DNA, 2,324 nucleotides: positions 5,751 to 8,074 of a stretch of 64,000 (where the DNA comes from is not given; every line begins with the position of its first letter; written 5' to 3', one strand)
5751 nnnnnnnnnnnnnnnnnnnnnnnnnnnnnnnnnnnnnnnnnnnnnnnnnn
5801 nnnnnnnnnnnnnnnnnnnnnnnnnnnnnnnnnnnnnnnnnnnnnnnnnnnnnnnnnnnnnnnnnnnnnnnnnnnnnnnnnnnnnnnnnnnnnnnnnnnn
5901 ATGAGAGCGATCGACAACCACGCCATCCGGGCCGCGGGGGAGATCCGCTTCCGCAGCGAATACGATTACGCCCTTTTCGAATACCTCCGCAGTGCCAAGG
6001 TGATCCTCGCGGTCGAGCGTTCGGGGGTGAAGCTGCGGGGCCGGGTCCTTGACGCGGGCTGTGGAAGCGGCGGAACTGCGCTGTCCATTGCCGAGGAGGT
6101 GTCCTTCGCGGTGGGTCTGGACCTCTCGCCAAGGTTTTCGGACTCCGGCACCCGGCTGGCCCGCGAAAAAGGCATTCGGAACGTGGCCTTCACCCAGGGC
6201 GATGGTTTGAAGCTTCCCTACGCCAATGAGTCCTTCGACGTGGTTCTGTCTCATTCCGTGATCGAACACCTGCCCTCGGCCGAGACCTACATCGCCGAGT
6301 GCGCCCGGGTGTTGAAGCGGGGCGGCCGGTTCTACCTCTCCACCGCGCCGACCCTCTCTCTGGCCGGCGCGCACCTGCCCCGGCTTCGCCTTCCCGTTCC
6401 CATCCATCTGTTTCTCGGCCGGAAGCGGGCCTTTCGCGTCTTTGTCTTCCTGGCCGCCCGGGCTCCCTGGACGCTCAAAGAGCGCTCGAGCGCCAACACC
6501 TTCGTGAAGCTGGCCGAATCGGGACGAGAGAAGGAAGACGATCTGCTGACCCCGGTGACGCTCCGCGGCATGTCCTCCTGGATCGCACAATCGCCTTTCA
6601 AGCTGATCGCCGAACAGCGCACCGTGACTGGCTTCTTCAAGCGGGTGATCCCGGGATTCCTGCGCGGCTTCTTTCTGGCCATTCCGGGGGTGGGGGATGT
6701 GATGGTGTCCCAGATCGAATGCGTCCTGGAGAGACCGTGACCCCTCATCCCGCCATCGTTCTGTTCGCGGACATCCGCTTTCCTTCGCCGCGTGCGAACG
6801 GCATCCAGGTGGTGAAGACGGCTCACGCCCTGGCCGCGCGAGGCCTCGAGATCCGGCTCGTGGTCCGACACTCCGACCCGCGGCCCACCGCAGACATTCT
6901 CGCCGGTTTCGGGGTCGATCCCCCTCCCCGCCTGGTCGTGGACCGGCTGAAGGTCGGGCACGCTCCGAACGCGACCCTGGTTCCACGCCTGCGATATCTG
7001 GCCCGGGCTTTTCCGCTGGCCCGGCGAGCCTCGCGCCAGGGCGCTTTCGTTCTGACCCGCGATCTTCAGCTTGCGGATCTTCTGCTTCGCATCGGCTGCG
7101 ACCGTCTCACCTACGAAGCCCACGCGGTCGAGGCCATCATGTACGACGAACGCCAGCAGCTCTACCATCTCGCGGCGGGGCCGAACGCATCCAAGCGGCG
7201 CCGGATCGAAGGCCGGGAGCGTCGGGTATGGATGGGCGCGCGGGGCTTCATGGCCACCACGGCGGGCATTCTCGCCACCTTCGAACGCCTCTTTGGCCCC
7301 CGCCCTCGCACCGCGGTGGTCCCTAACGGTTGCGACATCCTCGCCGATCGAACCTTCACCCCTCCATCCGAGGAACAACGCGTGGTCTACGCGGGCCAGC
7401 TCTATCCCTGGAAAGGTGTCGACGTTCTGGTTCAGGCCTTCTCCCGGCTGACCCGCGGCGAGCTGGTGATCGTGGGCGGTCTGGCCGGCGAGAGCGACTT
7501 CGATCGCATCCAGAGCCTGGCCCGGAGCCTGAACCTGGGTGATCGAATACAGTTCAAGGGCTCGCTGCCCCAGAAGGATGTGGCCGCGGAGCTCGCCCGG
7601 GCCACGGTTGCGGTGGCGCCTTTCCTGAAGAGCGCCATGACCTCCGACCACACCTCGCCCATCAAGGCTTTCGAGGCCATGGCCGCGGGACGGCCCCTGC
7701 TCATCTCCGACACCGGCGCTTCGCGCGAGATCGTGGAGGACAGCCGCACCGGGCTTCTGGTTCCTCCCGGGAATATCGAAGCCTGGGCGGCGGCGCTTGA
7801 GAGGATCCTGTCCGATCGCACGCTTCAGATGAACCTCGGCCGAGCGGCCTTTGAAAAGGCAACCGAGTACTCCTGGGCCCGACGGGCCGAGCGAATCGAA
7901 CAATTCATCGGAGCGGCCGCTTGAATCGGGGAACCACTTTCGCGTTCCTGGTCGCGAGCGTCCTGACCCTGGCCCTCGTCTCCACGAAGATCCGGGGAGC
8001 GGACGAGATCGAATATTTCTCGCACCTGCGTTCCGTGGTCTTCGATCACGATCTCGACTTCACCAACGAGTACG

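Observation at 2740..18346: Large unidirectional glycan-modification operon of 15 genes with no initiating or export genes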

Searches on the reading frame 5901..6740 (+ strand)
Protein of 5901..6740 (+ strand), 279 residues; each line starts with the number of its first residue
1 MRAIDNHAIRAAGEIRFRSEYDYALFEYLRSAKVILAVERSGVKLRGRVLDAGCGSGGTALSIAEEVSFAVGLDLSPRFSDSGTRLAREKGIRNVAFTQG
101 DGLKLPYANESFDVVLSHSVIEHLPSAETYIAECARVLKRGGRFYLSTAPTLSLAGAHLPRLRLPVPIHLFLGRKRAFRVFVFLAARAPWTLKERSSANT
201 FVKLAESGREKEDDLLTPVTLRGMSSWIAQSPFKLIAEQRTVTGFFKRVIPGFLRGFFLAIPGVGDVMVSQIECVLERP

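Call 4: search_protein_families(library=pfam, proteins=[window:5901-6740:+], max_evalue=0.01)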
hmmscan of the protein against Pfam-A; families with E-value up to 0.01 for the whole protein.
window:5901-6740:+ (279 aa): 12 families
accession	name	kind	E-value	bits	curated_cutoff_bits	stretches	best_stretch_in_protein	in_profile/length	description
PF08241.18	Methyltransf_11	-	2.2e-23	83.2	21.2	1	50-146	1-95/95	Methyltransferase domain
PF13649.12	Methyltransf_25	-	4.4e-21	75.8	27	1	49-142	1-97/97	Methyltransferase domain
PF13847.12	Methyltransf_31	-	4.7e-20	72.2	27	1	48-150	6-113/145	Methyltransferase domain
PF08242.18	Methyltransf_12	-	7.2e-15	56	30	1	50-144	1-98/98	Methyltransferase domain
PF01209.24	Ubie_methyltran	-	2.6e-12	47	20.1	1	39-146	41-151/233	ubiE/COQ5 methyltransferase family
PF13489.12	Methyltransf_23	-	1.3e-11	45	27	1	44-153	21-122/164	Methyltransferase domain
PF02353.26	CMAS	-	3.1e-06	27.1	27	1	30-149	47-167/273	Mycolic acid cyclopropane synthetase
PF03141.22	Methyltransf_29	-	5.1e-06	25.8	23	1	27-151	100-222/506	Putative S-adenosyl-L-methionine-dependent methyltransferase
PF01135.25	PCMT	-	9.1e-05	22.7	20.3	1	43-127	71-158/210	Protein-L-isoaspartate(D-aspartate) O-methyltransferase (PCMT)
PF08003.17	Methyltransf_9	-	0.00023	20.7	23.8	1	45-148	114-219/315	Protein of unknown function (DUF1698)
PF05175.20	MTS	-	0.0011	19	23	1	45-146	31-138/170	Methyltransferase small domain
PF20922.3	Anamorsin_N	-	0.0014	18.8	27.1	1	95-148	34-89/163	Anamorsin, N-terminal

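Call 8: search_protein_families(library=ncbifam, proteins=[window:5901-6740:+], max_evalue=0.001)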
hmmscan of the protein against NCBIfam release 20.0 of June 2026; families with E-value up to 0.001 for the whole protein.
window:5901-6740:+ (279 aa): 43 families (the best 25 are shown)
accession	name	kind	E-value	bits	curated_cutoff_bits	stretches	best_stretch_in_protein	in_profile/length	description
NF045667.1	MTase_DVU1556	equivalog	9.6e-20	70.9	155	1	37-147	14-120/213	DVU_1556 family methyltransferase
NF041536.1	ArsM_DUF2284_UU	exception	4.6e-16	58.2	575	1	48-147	79-181/459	arsenite methyltransferase/DUF2284 domain selenoprotein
NF041537.1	ArsM_AhpD_UU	exception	8e-16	57.7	510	1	48-147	79-181/345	arsenite methyltransferase/AhpD domain selenoprotein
NF008823.0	PRK11873.1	subfamily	1.7e-15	57.3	263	1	48-147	80-182/272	arsenite methyltransferase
NF047649.1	MTase_UXPK_star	exception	5.9e-13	48.5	460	1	48-147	80-182/283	methyltransferase/UXPK-star double selenoprotein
TIGR01983.1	UbiG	equivalog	6.2e-13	48.6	102.95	1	47-148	51-153/228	bifunctional 2-polyprenyl-6-hydroxyphenol methylase/3-demethylubiquinol 3-O-methyltransferase UbiG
TIGR02072.1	BioC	equivalog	2.7e-12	47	184.95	1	47-151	36-137/244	malonyl-ACP O-methyltransferase BioC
TIGR01934.1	MenG_MenH_UbiE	subfamily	6.2e-12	45.3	158.35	1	38-146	32-141/223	ubiquinone/menaquinone biosynthesis methyltransferase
NF045825.1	FAmtase_mtf2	equivalog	6.7e-12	45.2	400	1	44-146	56-158/248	fatty-acid O-methyltransferase Mtf2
NF045823.1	PthPhpthDimycoMt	equivalog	3.1e-11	42.9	300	1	46-145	66-165/256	phthiotriol/phenolphthiotriol dimycocerosates methyltransferase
NF040539.1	AST_met_ArsM_2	exception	3.9e-11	43.3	240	1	47-145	58-162/262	putative arsinothricin biosynthesis methyltransferase ArsM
NF041675.1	sarc_dimgly_tmase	equivalog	7.6e-11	42.4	550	1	36-146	57-169/278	sarcosine/dimethylglycine N-methyltransferase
TIGR04345.1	ovoA_Cterm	equivalog_domain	8.3e-11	41.9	170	2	10-91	8-87/242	putative 4-mercaptohistidine N1-methyltransferase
NF043040.1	corrin_prot_MT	hypoth_equivalog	1.4e-10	41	180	1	45-146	41-147/216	corrinoid protein-associated methyltransferase CpaM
NF007610.0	PRK10258.1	equivalog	2e-10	40.4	342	1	2-154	2-146/251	malonyl-ACP O-methyltransferase BioC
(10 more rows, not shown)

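Call 20: search_solved_structures(query=window:5901-6740:+, max_evalue=0.00001)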
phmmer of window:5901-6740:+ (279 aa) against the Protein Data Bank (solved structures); distinct sequences matched with E-value up to 0.00001: 33.
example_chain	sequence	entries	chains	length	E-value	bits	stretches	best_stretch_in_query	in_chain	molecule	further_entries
1xxl_A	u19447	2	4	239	3e-18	69.3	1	38-166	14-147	YcgJ protein | ycgJ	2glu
6uak_A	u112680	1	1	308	1.8e-13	53.6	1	41-149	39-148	SAM dependent methyltransferase LahSB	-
8zc8_A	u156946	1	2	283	2.5e-12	49.9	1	38-147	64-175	MitM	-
21zq_A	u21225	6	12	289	2.6e-12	49.8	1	38-147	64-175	MitM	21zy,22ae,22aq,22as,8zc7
9w6x_A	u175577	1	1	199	1.1e-11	47.7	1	47-147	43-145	YtkW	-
3mgg_A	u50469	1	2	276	3.9e-11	46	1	47-144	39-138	Methyltransferase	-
6uv6_A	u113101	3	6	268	5.1e-11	45.6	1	43-146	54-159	D-glucose O-methyltransferase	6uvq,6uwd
1vl5_A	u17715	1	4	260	2.6e-10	43.3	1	40-146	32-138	unknown conserved protein BH2331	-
3bus_A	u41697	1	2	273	3.3e-10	42.9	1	43-147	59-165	Methyltransferase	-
7bgg_A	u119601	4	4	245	6.2e-10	42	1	44-146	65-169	heterocyclic toxin methyltransferase (Rv0560c) | 2-heptyl-1-hydroxyquinolin-4(1H)-one methyltransferase | Uncharacterized protein Rv0560c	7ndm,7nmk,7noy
1ve3_A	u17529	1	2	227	7.3e-10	41.8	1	39-148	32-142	hypothetical protein PH0226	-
5gm1_A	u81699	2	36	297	1.1e-09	41.2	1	44-145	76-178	O-methylransferase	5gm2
9bxh_A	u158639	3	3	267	1.3e-09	41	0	46-100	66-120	5-selenohistidine N-methyltransferase OvsM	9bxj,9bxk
4kdr_A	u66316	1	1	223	3e-09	39.8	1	36-149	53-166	3-demethylubiquinone-9 3-methyltransferase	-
5dpm_A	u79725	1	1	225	3e-09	39.8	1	36-149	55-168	Ubiquinone biosynthesis O-methyltransferase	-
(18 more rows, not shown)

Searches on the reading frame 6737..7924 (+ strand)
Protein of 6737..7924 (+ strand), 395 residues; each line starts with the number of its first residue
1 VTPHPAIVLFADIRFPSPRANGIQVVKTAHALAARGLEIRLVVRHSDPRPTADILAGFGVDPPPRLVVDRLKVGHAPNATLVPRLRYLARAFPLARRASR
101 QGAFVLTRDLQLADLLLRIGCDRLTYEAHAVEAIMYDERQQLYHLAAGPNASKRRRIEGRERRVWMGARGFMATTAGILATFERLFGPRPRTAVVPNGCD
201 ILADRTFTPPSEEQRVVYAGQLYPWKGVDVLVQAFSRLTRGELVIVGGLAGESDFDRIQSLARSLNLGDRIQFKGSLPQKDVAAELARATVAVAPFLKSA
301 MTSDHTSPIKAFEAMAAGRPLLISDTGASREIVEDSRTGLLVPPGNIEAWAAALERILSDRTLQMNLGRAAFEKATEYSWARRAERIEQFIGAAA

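Call 4: search_protein_families(library=pfam, proteins=[window:6737-7924:+], max_evalue=0.01)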
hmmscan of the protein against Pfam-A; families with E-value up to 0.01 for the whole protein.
window:6737-7924:+ (395 aa): 6 families
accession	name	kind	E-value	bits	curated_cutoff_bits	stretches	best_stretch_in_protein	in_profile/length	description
PF00534.26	Glycos_transf_1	-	2.7e-32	112.1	26.4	1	209-372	11-170/172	Glycosyl transferases group 1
PF13692.12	Glyco_trans_1_4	-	9.1e-31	107.5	27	1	214-360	2-142/142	Glycosyl transferases group 1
PF13524.12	Glyco_trans_1_2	-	2.8e-09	37.5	25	1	233-388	7-143/144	Glycosyl transferase-like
PF13579.12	Glyco_trans_4_4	-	5.6e-07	30.5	29.7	1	25-198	7-158/158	Glycosyl transferase 4-like domain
PF20706.3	GT4-conflict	-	2.3e-05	24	26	1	159-386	138-384/385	Family 4 Glycosyltransferase in conflict systems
PF13439.12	Glyco_transf_4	-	3.5e-05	24.3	28.5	1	25-200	8-167/170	Glycosyltransferase Family 4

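Call 8: search_protein_families(library=ncbifam, proteins=[window:6737-7924:+], max_evalue=0.001)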
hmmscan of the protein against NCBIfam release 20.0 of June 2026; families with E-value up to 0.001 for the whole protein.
window:6737-7924:+ (395 aa): 26 families (the best 25 are shown)
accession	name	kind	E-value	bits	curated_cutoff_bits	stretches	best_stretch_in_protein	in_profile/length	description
TIGR03449.1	mycothiol_MshA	equivalog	2.7e-23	82.5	462.5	1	210-390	217-399/406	D-inositol-3-phosphate glycosyltransferase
TIGR04063.1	stp3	hypoth_equivalog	1.1e-22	80.5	442.05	1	215-387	215-388/397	TIGR04063 family PEP-CTERM/XrtA system glycosyltransferase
NF041876.1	EPS_EpsE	equivalog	2.2e-22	79.9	400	1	165-384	159-386/389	exopolysaccharide biosynthesis GT4 family glycosyltransferase EpsE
NF041010.1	glycosy_Agl16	equivalog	4.1e-14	52.2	575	1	191-390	157-347/352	glycosylation protein Agl16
TIGR03088.1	stp2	hypoth_equivalog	1.4e-12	47.4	409.05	1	213-384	194-363/374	TIGR03088 family PEP-CTERM/XrtA system glycosyltransferase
TIGR03999.1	thiol_BshA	equivalog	3.2e-12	46.1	273.7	1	210-385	196-364/375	N-acetyl-alpha-D-glucosaminyl L-malate synthase BshA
NF012028.0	PRK15484.1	subfamily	4.2e-12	45.9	618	1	211-391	191-375/380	lipopolysaccharide N-acetylglucosaminyltransferase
TIGR02149.1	glgA_Coryne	subfamily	2.2e-11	43.5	302.4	1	214-387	205-383/391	glycogen synthase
TIGR04005.1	wcaL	equivalog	1.2e-08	34.2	537.6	1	188-365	195-377/406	colanic acid biosynthesis glycosyltransferase WcaL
NF007640.0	PRK10307.1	subfamily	1.3e-08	34.2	276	1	210-377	226-389/411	WcaI family glycosyltransferase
NF053787.1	GlcN_PG_synth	equivalog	4.4e-08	32.4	480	1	211-386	195-351/361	N-acetylglucosaminyl phosphatidylglycerol synthase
TIGR04047.1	MSMEG_0565_glyc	hypoth_equivalog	1.3e-07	31.1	259.85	1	220-386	200-366/373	MSMEG_0565 family glycosyltransferase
NF038229.1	Glyco4_Geo_Pelo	equivalog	1.4e-07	30.8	400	1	190-390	133-332/338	GPMC system family 4 glycosyltransferase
NF038298.1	EPS_HpsO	equivalog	1.4e-07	30.6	575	1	212-377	200-369/388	hormogonium polysaccharide biosynthesis glycosyltransferase HpsO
NF007396.0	PRK09922.1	equivalog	2e-07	30.2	385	1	212-362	181-328/361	lipopolysaccharide 1,6-galactosyltransferase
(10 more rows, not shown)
